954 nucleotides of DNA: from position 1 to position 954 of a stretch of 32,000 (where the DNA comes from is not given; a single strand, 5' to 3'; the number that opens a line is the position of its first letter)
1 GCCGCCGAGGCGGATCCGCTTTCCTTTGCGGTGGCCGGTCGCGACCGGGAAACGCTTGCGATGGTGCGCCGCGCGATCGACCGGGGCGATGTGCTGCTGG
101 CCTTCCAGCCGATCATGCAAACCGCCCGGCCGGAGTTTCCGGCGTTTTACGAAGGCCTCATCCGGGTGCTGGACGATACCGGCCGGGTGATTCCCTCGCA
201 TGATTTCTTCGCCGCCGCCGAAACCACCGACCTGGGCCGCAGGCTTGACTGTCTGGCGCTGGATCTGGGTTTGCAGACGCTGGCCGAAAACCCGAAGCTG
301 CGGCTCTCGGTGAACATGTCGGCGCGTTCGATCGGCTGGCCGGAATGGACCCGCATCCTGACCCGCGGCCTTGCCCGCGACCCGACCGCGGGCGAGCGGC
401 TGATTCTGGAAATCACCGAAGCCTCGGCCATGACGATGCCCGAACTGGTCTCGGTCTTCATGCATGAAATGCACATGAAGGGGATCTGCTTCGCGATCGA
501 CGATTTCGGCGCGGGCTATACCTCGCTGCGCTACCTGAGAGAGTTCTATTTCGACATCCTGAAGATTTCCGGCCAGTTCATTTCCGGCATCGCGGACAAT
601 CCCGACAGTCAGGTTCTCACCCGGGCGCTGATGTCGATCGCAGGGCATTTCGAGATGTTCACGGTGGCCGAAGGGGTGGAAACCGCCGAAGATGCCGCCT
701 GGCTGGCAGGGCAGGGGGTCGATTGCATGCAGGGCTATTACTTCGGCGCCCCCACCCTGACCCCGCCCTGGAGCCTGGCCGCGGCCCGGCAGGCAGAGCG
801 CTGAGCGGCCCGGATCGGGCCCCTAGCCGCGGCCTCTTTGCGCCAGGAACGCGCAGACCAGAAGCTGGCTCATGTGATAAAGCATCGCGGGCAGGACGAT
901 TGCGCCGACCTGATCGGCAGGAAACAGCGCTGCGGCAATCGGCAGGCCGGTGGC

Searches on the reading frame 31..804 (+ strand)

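Call 38: search_protein_families(library=pfam, proteins=[window:31-804:+], max_evalue=0.01)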
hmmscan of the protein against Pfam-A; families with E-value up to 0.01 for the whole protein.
window:31-804:+ (257 aa): 1 family
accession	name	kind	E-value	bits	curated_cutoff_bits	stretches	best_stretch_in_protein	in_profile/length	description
PF00563.25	EAL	-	8.6e-52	176.3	31.3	1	11-241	3-236/236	EAL domain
